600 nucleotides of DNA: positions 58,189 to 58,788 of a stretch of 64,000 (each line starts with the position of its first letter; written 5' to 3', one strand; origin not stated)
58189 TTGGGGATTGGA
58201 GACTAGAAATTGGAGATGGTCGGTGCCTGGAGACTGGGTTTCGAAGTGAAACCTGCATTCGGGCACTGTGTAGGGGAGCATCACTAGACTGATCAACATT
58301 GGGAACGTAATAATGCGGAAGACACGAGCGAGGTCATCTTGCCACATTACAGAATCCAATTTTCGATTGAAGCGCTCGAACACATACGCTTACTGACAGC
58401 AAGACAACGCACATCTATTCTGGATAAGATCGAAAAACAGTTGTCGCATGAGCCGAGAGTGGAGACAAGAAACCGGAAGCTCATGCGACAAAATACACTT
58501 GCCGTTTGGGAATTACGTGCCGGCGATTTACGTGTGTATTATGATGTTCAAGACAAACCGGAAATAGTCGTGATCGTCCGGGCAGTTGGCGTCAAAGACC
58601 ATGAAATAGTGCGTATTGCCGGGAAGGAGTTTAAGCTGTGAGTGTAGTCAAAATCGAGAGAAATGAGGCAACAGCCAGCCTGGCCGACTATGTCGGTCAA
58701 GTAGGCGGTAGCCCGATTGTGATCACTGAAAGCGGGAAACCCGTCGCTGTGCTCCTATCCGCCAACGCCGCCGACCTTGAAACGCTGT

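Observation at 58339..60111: Tightly overlapped four-gene operon: RelE/ParE-like toxin, Phd/YefM-like antitoxin, PspA/IM30-like protein, KcsA-like ion-channel protein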

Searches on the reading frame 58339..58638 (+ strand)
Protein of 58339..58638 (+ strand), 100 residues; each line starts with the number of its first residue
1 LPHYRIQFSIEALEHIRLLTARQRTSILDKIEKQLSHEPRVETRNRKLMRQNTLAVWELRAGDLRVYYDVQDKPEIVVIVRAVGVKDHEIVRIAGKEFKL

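Call 3: search_protein_families(library=pfam, proteins=[window:58339-58638:+], max_evalue=1)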
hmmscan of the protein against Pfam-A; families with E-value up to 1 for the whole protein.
window:58339-58638:+ (100 aa): 1 family
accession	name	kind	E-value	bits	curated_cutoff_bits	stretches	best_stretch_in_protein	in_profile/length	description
PF05016.21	ParE_toxin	-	0.00022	22.2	23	1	19-81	14-81/89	ParE toxin of type II toxin-antitoxin system, parDE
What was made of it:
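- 58339..58641 (+): RelE/ParE-superfamily toxin (100 aa, TTG start). Pfam ParE_toxin E=2e-4, just below the cut-off (call 3).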

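Call 4: search_protein_families(library=ncbifam, proteins=[window:58339-58638:+], max_evalue=1)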
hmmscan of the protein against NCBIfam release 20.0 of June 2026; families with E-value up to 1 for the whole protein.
window:58339-58638:+ (100 aa): 1 family
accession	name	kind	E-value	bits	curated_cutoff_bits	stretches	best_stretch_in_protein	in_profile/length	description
TIGR02385.1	RelE_StbE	subfamily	0.047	14.2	27.9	1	6-81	2-80/88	type II toxin-antitoxin system mRNA interferase toxin, RelE/StbE family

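Call 29: search_solved_structures(query=window:58339-58638:+, max_evalue=10, show_alignments=2)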
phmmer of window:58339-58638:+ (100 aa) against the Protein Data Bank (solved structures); distinct sequences matched with E-value up to 10: 7.
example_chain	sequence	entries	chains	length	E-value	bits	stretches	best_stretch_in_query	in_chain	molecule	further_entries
9w3a_A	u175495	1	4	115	0.015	18.8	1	24-80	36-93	PfiT protein 1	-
4v7k_Ay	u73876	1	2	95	0.052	17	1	4-89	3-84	Toxin relE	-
2khe_A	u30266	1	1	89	0.088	16.3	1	4-84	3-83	Toxin-like protein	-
4fxe_D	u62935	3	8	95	0.091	16.3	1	4-88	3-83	mRNA interferase RelE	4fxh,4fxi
2kc8_A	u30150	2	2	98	0.11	16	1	4-87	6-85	Toxin relE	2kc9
4v7j_Ay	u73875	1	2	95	0.12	15.9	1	4-88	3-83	Toxin relE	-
3g5o_B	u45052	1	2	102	0.16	15.5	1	3-82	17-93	Uncharacterized protein Rv2866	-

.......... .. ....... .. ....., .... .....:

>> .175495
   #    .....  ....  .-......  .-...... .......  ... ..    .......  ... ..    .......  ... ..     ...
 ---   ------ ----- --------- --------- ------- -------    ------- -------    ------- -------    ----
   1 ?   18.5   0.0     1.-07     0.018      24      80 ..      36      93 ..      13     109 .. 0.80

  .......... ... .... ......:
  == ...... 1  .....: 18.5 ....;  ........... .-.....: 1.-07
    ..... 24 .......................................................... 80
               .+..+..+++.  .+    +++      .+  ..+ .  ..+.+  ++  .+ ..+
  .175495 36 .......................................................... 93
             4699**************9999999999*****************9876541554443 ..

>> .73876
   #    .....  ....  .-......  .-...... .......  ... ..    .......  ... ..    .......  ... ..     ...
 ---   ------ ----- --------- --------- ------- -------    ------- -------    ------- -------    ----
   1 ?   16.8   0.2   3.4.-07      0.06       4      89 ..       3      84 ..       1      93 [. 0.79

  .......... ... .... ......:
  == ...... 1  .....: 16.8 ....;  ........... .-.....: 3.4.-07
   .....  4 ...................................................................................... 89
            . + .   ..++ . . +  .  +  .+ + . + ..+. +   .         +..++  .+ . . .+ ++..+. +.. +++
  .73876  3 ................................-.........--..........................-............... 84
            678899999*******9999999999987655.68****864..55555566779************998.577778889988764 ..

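Call 31: search_protein_families(library=padloc, proteins=[window:58339-58638:+], max_evalue=0.1)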
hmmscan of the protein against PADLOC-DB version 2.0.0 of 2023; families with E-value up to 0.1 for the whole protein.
window:58339-58638:+ (100 aa): 0 families

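Call 34: search_dna_similar(query=window:58339-58638:+, collection=plasmids, mode=protein, max_evalue=0.001, max_rows=15)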
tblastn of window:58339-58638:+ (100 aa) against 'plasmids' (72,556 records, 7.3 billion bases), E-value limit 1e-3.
No match.
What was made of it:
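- Tried and rejected: tblastn of the toxin against plasmids gave no match (call 34).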

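Call 35: find_homologous_proteins(query=window:58339-58638:+, max_evalue=0.001)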
Query window:58339-58638:+ (100 aa): 340 proteins with E <= 0.001 among 342 candidates; the best 120 are listed.
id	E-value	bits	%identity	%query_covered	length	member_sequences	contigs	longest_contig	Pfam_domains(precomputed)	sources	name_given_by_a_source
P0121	2.9e-57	208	99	100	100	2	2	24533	-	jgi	jgi:mRNA-degrading endonuclease RelE of RelBE toxin-antitoxin system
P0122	5.2e-48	179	84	100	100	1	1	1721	-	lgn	-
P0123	4.2e-35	137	66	100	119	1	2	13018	-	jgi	jgi:mRNA-degrading endonuclease RelE of RelBE toxin-antitoxin system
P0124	1.1e-32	130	62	97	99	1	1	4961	-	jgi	jgi:mRNA-degrading endonuclease RelE of RelBE toxin-antitoxin system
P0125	1.2e-32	130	64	97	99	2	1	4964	-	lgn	-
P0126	4.5e-32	128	63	100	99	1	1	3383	PF05016.22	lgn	-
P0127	1.8e-31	126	66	94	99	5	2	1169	-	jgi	-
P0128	2.2e-31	126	65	97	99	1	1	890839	-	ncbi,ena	-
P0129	7.9e-31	124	63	97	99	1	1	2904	-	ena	-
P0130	8.3e-31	124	59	97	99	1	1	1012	-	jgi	jgi:mRNA-degrading endonuclease RelE of RelBE toxin-antitoxin system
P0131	9.1e-31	124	64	97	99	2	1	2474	-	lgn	-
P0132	1.5e-30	123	61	100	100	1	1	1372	-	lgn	-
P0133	1.8e-30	123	63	100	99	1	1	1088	-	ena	-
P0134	2.1e-30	122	57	97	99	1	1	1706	-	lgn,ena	-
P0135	2.5e-30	122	61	97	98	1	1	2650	-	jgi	jgi:mRNA-degrading endonuclease RelE of RelBE toxin-antitoxin system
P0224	1.1e-27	114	59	97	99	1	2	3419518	PF05016.22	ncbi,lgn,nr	ncbi:hypothetical protein RAS1_01790 [Phycisphaerae bacterium RAS1]|nr:hypothetical protein RAS1_017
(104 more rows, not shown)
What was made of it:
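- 58339..58641 (+): There are 340 homologs across many phyla (call 35).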

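Call 37: find_encoding_contigs(protein=P0224, flank=3000, max_places=2)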
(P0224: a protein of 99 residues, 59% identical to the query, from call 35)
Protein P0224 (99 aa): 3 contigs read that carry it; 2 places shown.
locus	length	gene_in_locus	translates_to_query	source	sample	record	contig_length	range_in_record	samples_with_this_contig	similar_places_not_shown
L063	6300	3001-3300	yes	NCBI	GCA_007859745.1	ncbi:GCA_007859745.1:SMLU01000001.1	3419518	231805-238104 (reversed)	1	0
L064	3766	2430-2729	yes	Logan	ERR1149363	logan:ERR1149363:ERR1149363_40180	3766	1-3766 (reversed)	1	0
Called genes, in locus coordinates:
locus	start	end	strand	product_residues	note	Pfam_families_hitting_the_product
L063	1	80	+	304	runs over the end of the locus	-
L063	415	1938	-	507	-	PF00171:Aldedh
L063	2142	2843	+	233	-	PF05685:Uma2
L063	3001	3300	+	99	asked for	PF05016:ParE_toxin (weak)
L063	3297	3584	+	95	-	-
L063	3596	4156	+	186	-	-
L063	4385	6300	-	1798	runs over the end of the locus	PF02463:SMC_N (faint), PF03193:RsgA_GTPase (faint), PF13191:AAA_16 (faint), PF13476:AAA_23 (faint), PF13555:AAA_29 (faint), PF00005:ABC_tran (weak), PF17760:UvrA_inter, PF17755:UvrA_DNA-bind (weak), +4 more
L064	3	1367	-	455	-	?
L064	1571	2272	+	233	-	PF05685:Uma2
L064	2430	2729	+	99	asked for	PF05016:ParE_toxin (weak)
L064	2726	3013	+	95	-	-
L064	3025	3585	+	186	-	-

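Call 38: find_encoding_contigs(protein=P0128, flank=3000, max_places=2)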
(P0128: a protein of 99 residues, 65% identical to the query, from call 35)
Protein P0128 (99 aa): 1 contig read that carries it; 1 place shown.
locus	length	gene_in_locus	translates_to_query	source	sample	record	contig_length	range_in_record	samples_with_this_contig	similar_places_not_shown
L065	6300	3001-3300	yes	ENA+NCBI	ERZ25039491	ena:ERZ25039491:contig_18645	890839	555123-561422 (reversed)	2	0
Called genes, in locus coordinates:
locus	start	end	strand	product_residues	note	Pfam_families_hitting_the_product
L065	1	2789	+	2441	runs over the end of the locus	PF13229:Beta_helix, PF16640:Big_3_5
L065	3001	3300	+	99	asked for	-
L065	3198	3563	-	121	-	-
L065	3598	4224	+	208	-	PF13267:DUF4058 (weak)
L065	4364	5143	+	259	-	PF05685:Uma2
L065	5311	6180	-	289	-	PF07929:PRiA4_ORF3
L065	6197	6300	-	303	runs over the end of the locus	PF06439:3keto-disac_hyd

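Call 40: search_solved_structures(query=A2, max_evalue=1)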
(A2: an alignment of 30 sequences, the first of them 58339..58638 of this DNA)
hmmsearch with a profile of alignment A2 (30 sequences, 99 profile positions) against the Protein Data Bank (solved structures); distinct sequences matched with E-value up to 1: 2.
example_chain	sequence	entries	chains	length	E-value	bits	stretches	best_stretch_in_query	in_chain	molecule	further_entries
2khe_A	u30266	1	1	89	0.015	18.4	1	1-83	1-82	Toxin-like protein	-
3g5o_B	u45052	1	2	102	0.12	15.6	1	2-80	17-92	Uncharacterized protein Rv2866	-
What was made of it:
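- On Type II toxin-antitoxin, RelE/ParE toxin with Phd/YefM antitoxin: The only PDB sequence hits are toxins of this kind (calls 29, 40).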

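Call 47: predict_structure(alignment_id=A2)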
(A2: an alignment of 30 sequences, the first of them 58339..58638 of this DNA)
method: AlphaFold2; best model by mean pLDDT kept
length: 100 residues; sequences in the alignment: 30
mean_pLDDT: 90.9   pTM: 0.83
mean pLDDT of the five models: 90.9, 90.3, 89.2, 80.9, 80.0
residues with pLDDT >= 90: 77; 70-90: 21; 50-70: 2; < 50: 0
segments of 3 or more residues with pLDDT < 50: none
pLDDT, mean of each block of 10 residues (from residue 1): 86 95 95 91 91 88 95 86 94 89
secondary structure, 60 per line:
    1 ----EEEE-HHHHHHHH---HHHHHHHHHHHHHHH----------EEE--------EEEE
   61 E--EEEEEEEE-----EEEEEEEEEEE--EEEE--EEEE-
elements in order: E5-8 H10-17 H21-35 E46-48 E57-61 E64-71 E77-87 E90-93 E96-99
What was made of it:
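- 58339..58641 (+): The AlphaFold model has pLDDT 90.9 (call 47).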

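Call 50: fold_search(model_id=the predicted structure, library=pdb)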
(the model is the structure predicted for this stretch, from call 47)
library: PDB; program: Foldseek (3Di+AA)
matches with E <= 10: 326; with E <= 0.001: 3
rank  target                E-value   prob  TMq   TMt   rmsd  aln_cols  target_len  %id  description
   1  2khe_MODEL_1_A        2.0e-04  1.00  0.66  0.73   3.2        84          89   26  Solution Structure of the Bacterial Toxin Rele from Thermus Thermophilus HB8 (released 2010-03-31)
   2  3g5o_B                3.9e-04  1.00  0.69  0.84   2.3        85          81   22  The crystal structure of the toxin-antitoxin complex RelBE2 (Rv2865-2866) from Mycobacterium tuberculosis (released 2009-04-14)
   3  3g5o_C                5.0e-04  1.00  0.74  0.84   2.0        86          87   23  The crystal structure of the toxin-antitoxin complex RelBE2 (Rv2865-2866) from Mycobacterium tuberculosis (released 2009-04-14)
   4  9g12_B                1.2e-03  1.00  0.71  0.83   2.1        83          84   18  Mycobacterium tuberculosis RelBE1 toxin-antitoxin system; rv1247c (relB1 antitoxin), rv1246c (relE1 toxin) (released 2025-12-17)
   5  1wmi_A                2.2e-03  1.00  0.66  0.74   4.0        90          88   20  Crystal structure of archaeal RelE-RelB complex from Pyrococcus horikoshii OT3 (released 2005-03-15)
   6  4fxe_E                2.5e-03  1.00  0.58  0.69   4.1        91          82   24  Crystal structure of the intact E. coli RelBE toxin-antitoxin complex (released 2012-08-29)
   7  4v7k_Ay               2.6e-03  1.00  0.67  0.70   2.9        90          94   26  Structure of RelE nuclease bound to the 70S ribosome (postcleavage state) (released 2014-07-09)
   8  9g12_A                3.1e-03  1.00  0.72  0.84   2.0        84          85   19  Mycobacterium tuberculosis RelBE1 toxin-antitoxin system; rv1247c (relB1 antitoxin), rv1246c (relE1 toxin) (released 2025-12-17)
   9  7v6w_F                4.8e-03  1.00  0.62  0.69   3.1        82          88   21  Crystal structure of heterohexameric Sa2YoeB-Sa2YefM complex bound to 26bp-DNA (released 2021-12-15)
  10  2kc8_MODEL_1_A        6.6e-03  1.00  0.65  0.68   3.3        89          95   28  Structure of E. coli toxin RelE (R81A/R83A) mutant in complex with antitoxin RelBc (K47-L79) peptide (released 2009-03-17)
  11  7v6w_E                7.0e-03  1.00  0.62  0.69   3.0        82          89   21  Crystal structure of heterohexameric Sa2YoeB-Sa2YefM complex bound to 26bp-DNA (released 2021-12-15)
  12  7v5y_E                7.9e-03  1.00  0.62  0.70   2.9        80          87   20  Crystal structure of hexameric complex of Sa2YoeB-Sa2YefM toxin-antitoxin from Staphylococcus aureus (released 2021-12-15)
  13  9w3a_C                9.5e-03  1.00  0.66  0.60   3.4       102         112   22  Crystal structure of PfiAT toxin-antitoxin complex (released 2026-02-11)
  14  3bpq_B                1.2e-02  1.00  0.52  0.60   4.1        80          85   14  Crystal Structure of RelB-RelE antitoxin-toxin complex from Methanococcus jannaschii (released 2008-12-23)
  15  3oei_C                2.1e-02  1.00  0.55  0.63   3.6        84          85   20  Crystal structure of Mycobacterium tuberculosis RelJK (Rv3357-Rv3358-RelBE3) (released 2011-03-16)
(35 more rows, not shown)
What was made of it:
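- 58339..58641 (+): Its top Foldseek PDB hits are almost all RelE/YoeB/ParE/YafQ-type toxins, for example 3g5o with TM 0.74/0.84 (call 50).
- On Type II toxin-antitoxin, RelE/ParE toxin with Phd/YefM antitoxin: Nearly all top Foldseek PDB hits are RelE/YoeB/ParE/YafQ-type toxins at probability about 1.0 and TM up to 0.84 (call 50).
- Closest known: Type II RelBE / YefM-YoeB-type toxin-antitoxin modules. Same: The toxin has the RelE/ParE fold; best structural matches are 2khe, 3g5o and 9g12 (call 50).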

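Call 61: search_protein_families(library=pfam, proteins=[L063:3297-3581:+, L065:3297-3530:+], max_evalue=0.01)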
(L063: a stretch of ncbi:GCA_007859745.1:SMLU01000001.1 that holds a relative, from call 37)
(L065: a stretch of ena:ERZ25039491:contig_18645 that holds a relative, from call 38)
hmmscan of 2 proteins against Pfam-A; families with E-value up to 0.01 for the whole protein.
L063:3297-3581:+ (95 aa): 0 families

L065:3297-3530:+ (78 aa): 1 family
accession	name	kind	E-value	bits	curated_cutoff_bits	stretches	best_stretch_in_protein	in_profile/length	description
PF02604.26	PhdYeFM_antitox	-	2.7e-06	27.5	29.8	1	1-40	1-42/74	Antitoxin Phd_YefM, type II toxin-antitoxin system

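Call 67: find_related_loci(query=A2, collection=viral_contigs, flank=2000)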
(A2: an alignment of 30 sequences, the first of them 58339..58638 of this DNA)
Query A2 (100 aa) in viral_contigs; peptide patterns used: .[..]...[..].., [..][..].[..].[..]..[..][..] (x = any residue, [..] = any of these).
25 stretches matched a pattern, but none encodes a relative of the query by tblastn (E <= 1e-3).
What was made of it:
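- No relatives were found on viral contigs or plasmids (calls 34, 67).
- Tried and rejected: A toxin-profile scan of viral contigs gave no relative (call 67).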

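Call 68: find_related_loci(query=A2, collection=metagenome_contigs, flank=2500)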
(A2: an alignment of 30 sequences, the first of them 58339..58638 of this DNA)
Query A2 (100 aa) in metagenome_contigs; peptide patterns used: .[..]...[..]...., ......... (x = any residue, [..] = any of these).
600 stretches matched a pattern (row limit reached: there are more); 575 encode a relative of the query (tblastn E <= 1e-3); the best 80 are kept; 80 distinct loci.
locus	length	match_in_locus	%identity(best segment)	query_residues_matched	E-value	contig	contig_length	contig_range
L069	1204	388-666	67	4-97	2e-39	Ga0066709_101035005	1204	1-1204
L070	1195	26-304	67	4-97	6e-39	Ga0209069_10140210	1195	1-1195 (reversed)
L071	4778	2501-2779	65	4-97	1e-37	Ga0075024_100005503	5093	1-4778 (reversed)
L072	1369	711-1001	60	4-100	4e-38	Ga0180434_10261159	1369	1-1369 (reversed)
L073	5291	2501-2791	57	4-100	1e-36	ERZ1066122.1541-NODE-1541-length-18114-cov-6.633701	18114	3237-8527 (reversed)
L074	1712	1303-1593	61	4-100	9e-37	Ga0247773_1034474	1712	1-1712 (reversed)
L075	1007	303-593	60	4-100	6e-38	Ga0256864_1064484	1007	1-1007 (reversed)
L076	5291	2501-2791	59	4-100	3e-36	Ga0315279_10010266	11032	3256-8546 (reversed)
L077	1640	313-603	60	4-100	1e-36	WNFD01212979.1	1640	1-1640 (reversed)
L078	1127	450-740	61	4-100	5e-37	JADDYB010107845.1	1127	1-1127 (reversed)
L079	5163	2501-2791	61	4-100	7e-36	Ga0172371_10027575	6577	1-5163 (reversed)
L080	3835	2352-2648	60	1-100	8e-36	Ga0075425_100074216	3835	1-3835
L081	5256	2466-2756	58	4-100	6e-36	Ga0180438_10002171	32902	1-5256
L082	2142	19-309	59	4-100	1e-35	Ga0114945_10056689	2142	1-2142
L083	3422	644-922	62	4-97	1e-35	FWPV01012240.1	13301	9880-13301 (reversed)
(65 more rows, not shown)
